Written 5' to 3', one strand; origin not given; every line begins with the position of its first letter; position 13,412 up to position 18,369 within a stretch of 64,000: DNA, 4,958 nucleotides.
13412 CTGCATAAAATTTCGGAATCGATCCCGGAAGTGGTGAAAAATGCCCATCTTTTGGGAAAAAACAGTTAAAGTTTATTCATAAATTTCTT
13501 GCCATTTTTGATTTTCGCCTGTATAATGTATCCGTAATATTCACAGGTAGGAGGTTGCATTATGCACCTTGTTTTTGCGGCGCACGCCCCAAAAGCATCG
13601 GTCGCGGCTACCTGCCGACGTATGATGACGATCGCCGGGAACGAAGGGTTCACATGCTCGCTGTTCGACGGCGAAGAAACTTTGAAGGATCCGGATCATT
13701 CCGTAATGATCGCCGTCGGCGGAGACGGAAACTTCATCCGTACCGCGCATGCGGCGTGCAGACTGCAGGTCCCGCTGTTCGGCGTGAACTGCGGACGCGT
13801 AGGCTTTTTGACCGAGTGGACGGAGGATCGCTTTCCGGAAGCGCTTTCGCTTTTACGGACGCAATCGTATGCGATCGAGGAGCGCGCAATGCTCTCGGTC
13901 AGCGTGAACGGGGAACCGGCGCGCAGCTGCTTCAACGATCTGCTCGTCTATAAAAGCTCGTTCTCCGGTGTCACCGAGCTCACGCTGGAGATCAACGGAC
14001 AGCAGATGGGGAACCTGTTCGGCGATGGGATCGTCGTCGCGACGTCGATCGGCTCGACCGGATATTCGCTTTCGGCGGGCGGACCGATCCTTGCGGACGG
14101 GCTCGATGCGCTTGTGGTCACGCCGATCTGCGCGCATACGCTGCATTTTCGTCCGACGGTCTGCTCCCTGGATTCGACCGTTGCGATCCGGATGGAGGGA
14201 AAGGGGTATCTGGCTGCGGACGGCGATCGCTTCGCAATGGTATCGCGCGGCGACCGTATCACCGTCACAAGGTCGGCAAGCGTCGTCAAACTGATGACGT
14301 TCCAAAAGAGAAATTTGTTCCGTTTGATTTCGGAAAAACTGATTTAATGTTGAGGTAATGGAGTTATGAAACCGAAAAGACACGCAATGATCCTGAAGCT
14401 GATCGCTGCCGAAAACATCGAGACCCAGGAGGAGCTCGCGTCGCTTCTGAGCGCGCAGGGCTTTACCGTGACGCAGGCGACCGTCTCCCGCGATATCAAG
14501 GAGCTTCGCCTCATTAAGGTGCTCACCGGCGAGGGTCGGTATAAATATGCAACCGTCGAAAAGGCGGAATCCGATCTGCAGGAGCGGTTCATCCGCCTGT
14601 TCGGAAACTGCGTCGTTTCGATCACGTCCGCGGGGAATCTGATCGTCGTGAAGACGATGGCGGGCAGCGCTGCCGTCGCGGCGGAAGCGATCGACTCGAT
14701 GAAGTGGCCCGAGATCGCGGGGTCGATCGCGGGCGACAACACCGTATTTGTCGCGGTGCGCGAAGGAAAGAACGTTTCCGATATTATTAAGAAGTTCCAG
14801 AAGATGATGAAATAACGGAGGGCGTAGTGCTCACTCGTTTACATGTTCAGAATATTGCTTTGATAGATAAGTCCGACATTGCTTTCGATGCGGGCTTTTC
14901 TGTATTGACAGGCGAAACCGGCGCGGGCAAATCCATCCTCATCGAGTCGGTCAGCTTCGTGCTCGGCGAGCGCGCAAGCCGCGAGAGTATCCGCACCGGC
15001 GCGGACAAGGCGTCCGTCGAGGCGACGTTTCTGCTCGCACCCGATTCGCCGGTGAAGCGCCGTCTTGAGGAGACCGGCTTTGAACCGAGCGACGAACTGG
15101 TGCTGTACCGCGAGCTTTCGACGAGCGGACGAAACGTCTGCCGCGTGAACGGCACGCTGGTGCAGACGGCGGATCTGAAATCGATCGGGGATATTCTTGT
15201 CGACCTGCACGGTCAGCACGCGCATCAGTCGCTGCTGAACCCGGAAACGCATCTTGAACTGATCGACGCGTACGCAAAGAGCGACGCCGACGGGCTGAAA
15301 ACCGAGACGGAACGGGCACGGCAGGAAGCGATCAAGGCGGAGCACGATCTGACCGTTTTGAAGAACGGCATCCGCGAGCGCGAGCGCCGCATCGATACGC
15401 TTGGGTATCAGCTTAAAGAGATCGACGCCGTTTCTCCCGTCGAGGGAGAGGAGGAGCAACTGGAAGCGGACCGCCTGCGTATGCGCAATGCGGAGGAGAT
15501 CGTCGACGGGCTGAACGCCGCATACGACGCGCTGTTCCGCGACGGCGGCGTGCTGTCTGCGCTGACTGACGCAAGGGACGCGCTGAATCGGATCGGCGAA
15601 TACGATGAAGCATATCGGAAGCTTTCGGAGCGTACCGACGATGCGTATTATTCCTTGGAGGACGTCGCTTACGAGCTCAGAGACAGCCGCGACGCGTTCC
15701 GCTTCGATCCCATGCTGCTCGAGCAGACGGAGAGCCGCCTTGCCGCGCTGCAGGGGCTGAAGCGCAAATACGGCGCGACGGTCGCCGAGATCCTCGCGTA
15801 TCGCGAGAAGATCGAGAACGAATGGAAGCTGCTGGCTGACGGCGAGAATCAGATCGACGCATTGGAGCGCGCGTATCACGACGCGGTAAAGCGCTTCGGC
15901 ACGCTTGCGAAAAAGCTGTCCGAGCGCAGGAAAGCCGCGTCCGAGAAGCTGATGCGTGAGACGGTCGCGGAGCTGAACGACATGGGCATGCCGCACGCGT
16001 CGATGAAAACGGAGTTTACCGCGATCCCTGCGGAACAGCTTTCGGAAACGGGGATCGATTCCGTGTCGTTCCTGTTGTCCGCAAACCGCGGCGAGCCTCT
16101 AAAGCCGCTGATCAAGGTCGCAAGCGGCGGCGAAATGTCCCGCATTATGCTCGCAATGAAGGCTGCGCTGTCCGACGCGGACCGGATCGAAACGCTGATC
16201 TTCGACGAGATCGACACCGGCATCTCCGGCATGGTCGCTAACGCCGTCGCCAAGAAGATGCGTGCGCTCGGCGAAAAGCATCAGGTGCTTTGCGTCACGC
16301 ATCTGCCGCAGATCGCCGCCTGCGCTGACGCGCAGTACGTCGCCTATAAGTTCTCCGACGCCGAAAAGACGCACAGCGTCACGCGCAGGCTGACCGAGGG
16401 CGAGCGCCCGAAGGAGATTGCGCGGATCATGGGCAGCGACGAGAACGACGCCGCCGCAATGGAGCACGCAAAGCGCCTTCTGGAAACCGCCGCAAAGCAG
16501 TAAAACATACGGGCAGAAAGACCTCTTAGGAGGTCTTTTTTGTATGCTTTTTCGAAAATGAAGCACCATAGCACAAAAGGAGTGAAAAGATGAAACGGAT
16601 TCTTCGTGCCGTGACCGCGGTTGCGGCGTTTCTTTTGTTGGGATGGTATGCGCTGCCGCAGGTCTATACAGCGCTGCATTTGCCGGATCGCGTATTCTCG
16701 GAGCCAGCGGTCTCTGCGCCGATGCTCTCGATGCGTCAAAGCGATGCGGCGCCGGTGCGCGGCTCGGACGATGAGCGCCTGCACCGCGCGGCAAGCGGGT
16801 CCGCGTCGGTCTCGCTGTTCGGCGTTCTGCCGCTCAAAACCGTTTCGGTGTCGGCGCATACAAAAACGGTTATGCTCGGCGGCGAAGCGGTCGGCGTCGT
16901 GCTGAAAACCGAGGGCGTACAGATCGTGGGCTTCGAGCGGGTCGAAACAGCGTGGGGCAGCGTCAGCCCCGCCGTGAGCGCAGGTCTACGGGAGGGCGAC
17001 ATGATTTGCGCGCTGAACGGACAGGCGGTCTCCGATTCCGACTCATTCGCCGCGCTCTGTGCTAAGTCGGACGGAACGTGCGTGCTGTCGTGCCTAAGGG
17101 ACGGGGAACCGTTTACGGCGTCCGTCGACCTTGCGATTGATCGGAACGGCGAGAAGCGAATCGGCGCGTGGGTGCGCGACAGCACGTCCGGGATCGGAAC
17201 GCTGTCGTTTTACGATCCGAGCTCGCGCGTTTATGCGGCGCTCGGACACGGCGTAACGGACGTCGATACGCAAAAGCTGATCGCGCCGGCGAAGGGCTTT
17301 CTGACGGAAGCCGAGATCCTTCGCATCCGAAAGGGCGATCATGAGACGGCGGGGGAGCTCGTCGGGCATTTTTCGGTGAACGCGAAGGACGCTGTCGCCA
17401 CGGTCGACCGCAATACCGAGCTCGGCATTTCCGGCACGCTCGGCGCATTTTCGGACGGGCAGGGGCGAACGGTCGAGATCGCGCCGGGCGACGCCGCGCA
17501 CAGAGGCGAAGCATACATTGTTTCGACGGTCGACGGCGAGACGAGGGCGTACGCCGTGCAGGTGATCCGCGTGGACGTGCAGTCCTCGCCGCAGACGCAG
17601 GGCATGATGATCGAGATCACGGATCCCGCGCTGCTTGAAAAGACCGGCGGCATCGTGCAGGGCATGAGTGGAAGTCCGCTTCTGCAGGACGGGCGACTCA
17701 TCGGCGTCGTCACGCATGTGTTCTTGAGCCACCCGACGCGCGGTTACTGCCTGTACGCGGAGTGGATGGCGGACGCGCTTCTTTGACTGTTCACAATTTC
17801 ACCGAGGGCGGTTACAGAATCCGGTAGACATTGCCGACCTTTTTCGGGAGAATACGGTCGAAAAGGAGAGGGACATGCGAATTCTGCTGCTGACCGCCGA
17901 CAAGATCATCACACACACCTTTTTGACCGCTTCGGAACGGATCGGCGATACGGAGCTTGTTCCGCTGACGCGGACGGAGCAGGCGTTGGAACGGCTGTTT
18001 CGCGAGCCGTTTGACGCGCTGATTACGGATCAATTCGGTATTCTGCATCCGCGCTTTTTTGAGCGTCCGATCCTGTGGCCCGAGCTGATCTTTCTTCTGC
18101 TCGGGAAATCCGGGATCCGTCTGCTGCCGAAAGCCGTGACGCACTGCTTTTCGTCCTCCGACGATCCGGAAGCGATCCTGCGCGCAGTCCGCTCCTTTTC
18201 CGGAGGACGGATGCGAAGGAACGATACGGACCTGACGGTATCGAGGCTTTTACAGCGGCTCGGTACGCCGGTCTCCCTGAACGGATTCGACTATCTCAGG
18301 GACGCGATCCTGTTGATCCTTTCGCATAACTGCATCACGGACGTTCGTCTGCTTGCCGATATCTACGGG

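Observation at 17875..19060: The spo0A slot holds two overlapping Spo0A_C-domain genes: a degenerate-receiver Spo0A-like protein and a receiver-less paralog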

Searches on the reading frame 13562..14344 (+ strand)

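Call 3: search_protein_families(library=pfam, proteins=[window:13562-14344:+], max_evalue=1)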
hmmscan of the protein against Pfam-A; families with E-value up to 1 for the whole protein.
window:13562-14344:+ (261 aa): 2 families
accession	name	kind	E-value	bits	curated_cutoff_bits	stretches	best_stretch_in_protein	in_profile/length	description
PF20143.4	NAD_kinase_C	-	7.5e-26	90.8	23.7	1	125-245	2-124/126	ATP-NAD kinase C-terminal domain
PF01513.26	NAD_kinase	-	4.1e-11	43.7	25.5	1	42-100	69-127/130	ATP-NAD kinase N-terminal domain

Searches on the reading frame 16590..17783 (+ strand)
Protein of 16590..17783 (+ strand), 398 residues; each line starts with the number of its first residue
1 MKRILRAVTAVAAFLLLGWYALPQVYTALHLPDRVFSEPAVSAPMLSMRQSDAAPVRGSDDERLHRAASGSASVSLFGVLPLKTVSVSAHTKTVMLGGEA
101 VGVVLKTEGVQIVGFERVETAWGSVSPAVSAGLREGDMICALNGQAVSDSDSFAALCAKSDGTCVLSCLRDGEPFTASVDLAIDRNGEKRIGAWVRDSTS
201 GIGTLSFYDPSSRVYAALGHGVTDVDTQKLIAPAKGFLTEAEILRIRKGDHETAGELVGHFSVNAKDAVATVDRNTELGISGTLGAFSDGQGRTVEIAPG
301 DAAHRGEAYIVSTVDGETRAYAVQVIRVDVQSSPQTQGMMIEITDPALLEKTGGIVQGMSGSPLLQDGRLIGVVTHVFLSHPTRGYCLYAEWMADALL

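Call 3: search_protein_families(library=pfam, proteins=[window:16590-17783:+], max_evalue=1)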
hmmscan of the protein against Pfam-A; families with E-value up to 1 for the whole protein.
window:16590-17783:+ (398 aa): 7 families
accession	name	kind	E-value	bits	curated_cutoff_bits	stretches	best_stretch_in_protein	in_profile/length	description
PF05580.18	Peptidase_S55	-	9.8e-71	238.6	25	1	188-393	2-209/210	SpoIVB peptidase S55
PF13180.12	PDZ_2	-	1.7e-06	28.7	27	1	126-181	23-80/80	PDZ domain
PF17820.7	PDZ_6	-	1.1e-05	25.5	27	1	126-165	9-48/54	PDZ domain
PF13365.12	Trypsin_2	-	0.0044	18.2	27.6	1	293-373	67-144/144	Trypsin-like peptidase domain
PF14685.13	PDZ_Tricorn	-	0.018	15.5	25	1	126-165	31-72/88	Tricorn protease PDZ domain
PF00595.29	PDZ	-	0.03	15.1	23.2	1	126-149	36-59/81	PDZ domain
PF23920.1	DUF7259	-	0.67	10.3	27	1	339-375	21-57/77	Domain of unknown function (DUF7259)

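Call 4: search_protein_families(library=ncbifam, proteins=[window:16590-17783:+], max_evalue=1)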
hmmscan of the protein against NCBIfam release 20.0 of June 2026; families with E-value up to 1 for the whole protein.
window:16590-17783:+ (398 aa): 8 families
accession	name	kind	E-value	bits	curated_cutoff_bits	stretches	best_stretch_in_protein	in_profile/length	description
TIGR02860.1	spore_IV_B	equivalog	4.1e-97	325.7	305.25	1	6-394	6-396/402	SpoIVB peptidase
TIGR02037.1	degP_htrA_DO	subfamily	3.8e-08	32.7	416.2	1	125-262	269-411/434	Do family serine endopeptidase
NF040960.1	MamE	equivalog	1.2e-05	24.1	800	2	125-174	477-528/659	magnetosome formation protease MamE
NF041521.1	HhoA_HhoB_HtrA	equivalog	0.00014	21.3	450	1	125-160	273-308/335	HhoA/HhoB/HtrA family serine endopeptidase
NF008189.1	PRK10942.1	equivalog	0.00056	18.5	720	1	126-182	324-382/477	serine endoprotease DegP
TIGR00054.1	TIGR00054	equivalog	0.0054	15.6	147.55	1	124-188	211-274/421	RIP metalloprotease RseP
NF041199.1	trx7_PDZ_seleno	equivalog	0.0081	15.1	300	1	125-180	213-271/390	Trx7/PDZ domain-containing (seleno)protein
NF007526.1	PRK10139.1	equivalog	0.017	13.8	756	1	126-182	302-360/456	serine endoprotease DegQ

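Call 18: find_related_loci(query=A2, collection=genome_contigs, flank=4000)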
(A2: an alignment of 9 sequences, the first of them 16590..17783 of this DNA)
Query A2 (398 aa) in genome_contigs; peptide patterns used: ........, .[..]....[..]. (x = any residue, [..] = any of these).
255 stretches matched a pattern; 103 encode a relative of the query (tblastn E <= 1e-3); the best 80 are kept; 80 distinct loci.
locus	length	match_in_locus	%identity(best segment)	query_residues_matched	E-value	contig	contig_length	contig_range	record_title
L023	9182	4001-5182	67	1-398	1e-177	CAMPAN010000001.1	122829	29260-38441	MAG: uncultured Clostridia bacterium isolate SRR873608_bin.130_metaWRAP_v1.3_MAG genome assembly, contig: NODE_217_lengt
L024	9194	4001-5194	67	1-398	2e-177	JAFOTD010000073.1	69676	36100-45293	MAG: Clostridia bacterium isolate RGIG775 Dairy_cattle_Omasum-6__c707381, whole genome shotgun sequence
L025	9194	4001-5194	65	1-398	2e-176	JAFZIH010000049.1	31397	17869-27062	MAG: Clostridia bacterium isolate RGIG7792 Water_buffalos_Reticulum-1__c260662, whole genome shotgun sequence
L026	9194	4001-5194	67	1-398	2e-176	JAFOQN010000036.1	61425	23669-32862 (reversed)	MAG: Clostridia bacterium isolate RGIG707 Dairy_cattle_Omasum-2__c146505, whole genome shotgun sequence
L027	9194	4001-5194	68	1-398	1e-175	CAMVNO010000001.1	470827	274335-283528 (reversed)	MAG TPA_asm: uncultured Clostridia bacterium isolate SRR8387718_bin.19_metaWRAP_v1.3_MAG genome assembly, contig: ERZ142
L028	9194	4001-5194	66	1-398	2e-172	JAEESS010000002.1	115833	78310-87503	MAG: Bacillota bacterium isolate Tb.RUG.388 NODE_350_length_115833_cov_4.692859, whole genome shotgun sequence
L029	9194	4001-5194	66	1-398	3e-172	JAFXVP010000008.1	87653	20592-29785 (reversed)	MAG: Clostridia bacterium isolate RGIG6786 Sheep_Rumen-3__c103309, whole genome shotgun sequence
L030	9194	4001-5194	67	1-398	2e-170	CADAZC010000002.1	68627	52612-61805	MAG: uncultured Clostridiales bacterium isolate RUG13758 genome assembly, contig: RUG13758_asm_2, whole genome shotgun s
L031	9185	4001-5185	66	1-398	6e-170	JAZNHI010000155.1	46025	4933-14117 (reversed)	MAG: Clostridia bacterium isolate T1900044694_TS20190160.MAGScoT_cleanbin_000005 SGB_1767_k141_773777, whole genome shot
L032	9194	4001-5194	67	1-398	5e-173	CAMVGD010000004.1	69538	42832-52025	MAG TPA_asm: uncultured Clostridia bacterium isolate SRR8387719_bin.3_metaWRAP_v1.3_MAG genome assembly, contig: ERZ1420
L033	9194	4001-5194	67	1-398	3e-167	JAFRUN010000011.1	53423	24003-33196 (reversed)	MAG: Clostridia bacterium isolate RGIG2810 Goat_Omasum-6__c91392, whole genome shotgun sequence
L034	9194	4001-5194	65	1-398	2e-165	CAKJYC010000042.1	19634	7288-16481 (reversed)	Clostridiales bacterium isolate MAG-R050 genome assembly, contig: k141_107511, whole genome shotgun sequence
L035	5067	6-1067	69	42-398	2e-164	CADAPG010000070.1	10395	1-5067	MAG: uncultured Clostridiales bacterium isolate RUG13494 genome assembly, contig: RUG13494_asm_70, whole genome shotgun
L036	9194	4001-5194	61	1-398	2e-152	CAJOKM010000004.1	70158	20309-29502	uncultured Clostridia bacterium isolate Reindeer_1_mag_177 genome assembly, contig: scaffold_476, whole genome shotgun s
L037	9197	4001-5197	59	1-398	1e-149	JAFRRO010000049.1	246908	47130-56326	MAG: Clostridia bacterium isolate RGIG2736 Goat_Omasum-4__c386372, whole genome shotgun sequence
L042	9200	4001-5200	55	1-398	2e-128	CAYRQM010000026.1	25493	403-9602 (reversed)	MAG TPA_asm: uncultured Christensenella sp. isolate SRP192927_co9_293 genome assembly, contig: NODE_1132_length_25493_co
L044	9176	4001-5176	45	1-398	1e-94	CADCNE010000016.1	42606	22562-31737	MAG: uncultured Clostridiales bacterium isolate RUG14803 genome assembly, contig: RUG14803_asm_16, whole genome shotgun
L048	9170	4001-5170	44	2-398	3e-88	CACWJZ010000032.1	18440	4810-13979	MAG: uncultured Clostridiales bacterium isolate RUG10656 genome assembly, contig: RUG10656_asm_32, whole genome shotgun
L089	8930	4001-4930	38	80-393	7e-58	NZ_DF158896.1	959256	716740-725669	Oscillibacter ruminantium GH1, whole genome shotgun sequence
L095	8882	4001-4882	40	98-393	5e-57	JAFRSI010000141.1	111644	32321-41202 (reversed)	MAG: Oscillospiraceae bacterium isolate RGIG2756 Goat_Omasum-5__c564376, whole genome shotgun sequence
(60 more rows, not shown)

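Call 45: search_protein_families(library=pfam, proteins=[L044:5468-6244:+, L044:6244-7056:+, L048:5392-6165:+, L042:5321-6088:+, L042:6095-6481:+, L095:5110-5865:+, L095:6232-6957:+, L089:5128-5883:+, L034:5302-5994:+], max_evalue=1)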
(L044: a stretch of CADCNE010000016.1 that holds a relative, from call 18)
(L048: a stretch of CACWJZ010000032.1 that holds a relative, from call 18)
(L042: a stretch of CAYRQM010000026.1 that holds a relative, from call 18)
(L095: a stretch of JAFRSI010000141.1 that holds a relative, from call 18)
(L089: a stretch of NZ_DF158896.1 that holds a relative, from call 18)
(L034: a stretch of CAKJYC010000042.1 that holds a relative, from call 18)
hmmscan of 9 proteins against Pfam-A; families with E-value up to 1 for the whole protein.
L044:5468-6244:+ (259 aa): 2 families
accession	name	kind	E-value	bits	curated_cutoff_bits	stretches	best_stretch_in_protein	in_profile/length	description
PF08769.17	Spo0A_C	-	7.6e-29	100.2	25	1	138-241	1-103/104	Sporulation initiation factor Spo0A C terminal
PF00072.30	Response_reg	-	7.6e-09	36.2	30.2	1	10-112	7-106/111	Response regulator receiver domain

L044:6244-7056:+ (271 aa): 1 family
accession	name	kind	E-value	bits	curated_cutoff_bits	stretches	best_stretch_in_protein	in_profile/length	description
PF08769.17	Spo0A_C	-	4.1e-18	65.7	25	1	133-232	5-103/104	Sporulation initiation factor Spo0A C terminal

L048:5392-6165:+ (258 aa): 2 families
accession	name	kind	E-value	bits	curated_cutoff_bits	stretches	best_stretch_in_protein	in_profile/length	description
PF08769.17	Spo0A_C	-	4.8e-29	100.9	25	1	133-236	1-103/104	Sporulation initiation factor Spo0A C terminal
PF00072.30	Response_reg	-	1.7e-10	41.5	30.2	1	8-109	10-108/111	Response regulator receiver domain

L042:5321-6088:+ (256 aa): 1 family
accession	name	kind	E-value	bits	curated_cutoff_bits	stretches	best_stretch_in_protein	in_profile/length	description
PF08769.17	Spo0A_C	-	1.2e-22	80.3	25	1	140-242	3-104/104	Sporulation initiation factor Spo0A C terminal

L042:6095-6481:+ (129 aa): 1 family
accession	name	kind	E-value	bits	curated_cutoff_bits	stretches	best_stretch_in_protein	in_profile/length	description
PF08769.17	Spo0A_C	-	4e-22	78.6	25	1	23-122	5-103/104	Sporulation initiation factor Spo0A C terminal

L095:5110-5865:+ (252 aa): 2 families
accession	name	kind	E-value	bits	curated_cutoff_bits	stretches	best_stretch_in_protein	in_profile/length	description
PF08769.17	Spo0A_C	-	6.3e-47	158.3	25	1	140-243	1-104/104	Sporulation initiation factor Spo0A C terminal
PF00072.30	Response_reg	-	1.8e-18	67.2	30.2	1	7-119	1-110/111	Response regulator receiver domain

L095:6232-6957:+ (242 aa): 2 families
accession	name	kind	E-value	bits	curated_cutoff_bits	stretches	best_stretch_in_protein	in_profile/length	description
PF08769.17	Spo0A_C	-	6.2e-30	103.7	25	1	136-233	1-104/104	Sporulation initiation factor Spo0A C terminal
PF00072.30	Response_reg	-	3.1e-14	53.5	30.2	1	7-116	1-110/111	Response regulator receiver domain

L089:5128-5883:+ (252 aa): 4 families
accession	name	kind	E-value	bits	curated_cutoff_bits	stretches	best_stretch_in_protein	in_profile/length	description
PF08769.17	Spo0A_C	-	8.8e-47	157.9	25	1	138-241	1-104/104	Sporulation initiation factor Spo0A C terminal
PF00072.30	Response_reg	-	2.7e-21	76.3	30.2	1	7-118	1-110/111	Response regulator receiver domain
PF13458.12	Peripla_BP_6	-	0.1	12.6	31.7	1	11-112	150-252/343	Periplasmic binding protein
PF23375.1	DUF7094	-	0.22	12.2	27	1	153-212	17-86/108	Family of unknown function (DUF7094)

L034:5302-5994:+ (231 aa): 1 family
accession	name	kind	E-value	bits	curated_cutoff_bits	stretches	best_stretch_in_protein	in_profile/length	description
PF08769.17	Spo0A_C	-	1.1e-17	64.4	25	1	120-224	1-104/104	Sporulation initiation factor Spo0A C terminal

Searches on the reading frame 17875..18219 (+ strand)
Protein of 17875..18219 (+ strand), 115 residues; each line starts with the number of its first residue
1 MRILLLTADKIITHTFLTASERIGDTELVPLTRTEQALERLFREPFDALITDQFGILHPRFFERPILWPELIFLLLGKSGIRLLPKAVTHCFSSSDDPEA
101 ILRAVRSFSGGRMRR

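Call 73: search_protein_representatives(protein=window:17875-18219:+)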
Query: 115 residues. Proteins with E-value up to 0.001 (for the whole library): 11; up to 1e-10: 3; up to 1e-30: 1. The best 11 are listed.
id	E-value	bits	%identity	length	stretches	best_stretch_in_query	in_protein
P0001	7.6e-63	225.7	93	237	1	1-115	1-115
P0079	1.1e-13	67.4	36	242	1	1-110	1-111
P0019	6.9e-13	64.8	41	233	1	1-114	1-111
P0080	3.6e-10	56.0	42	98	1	2-77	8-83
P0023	3.3e-09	53.0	38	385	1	1-112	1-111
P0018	8.2e-09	51.7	35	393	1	1-114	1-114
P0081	2.9e-06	43.5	36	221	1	1-109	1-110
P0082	1.2e-05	41.5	34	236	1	1-109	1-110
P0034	3.2e-04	36.9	39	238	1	1-111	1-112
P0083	3.9e-04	36.6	41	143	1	1-94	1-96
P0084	5.4e-04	36.2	47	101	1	1-53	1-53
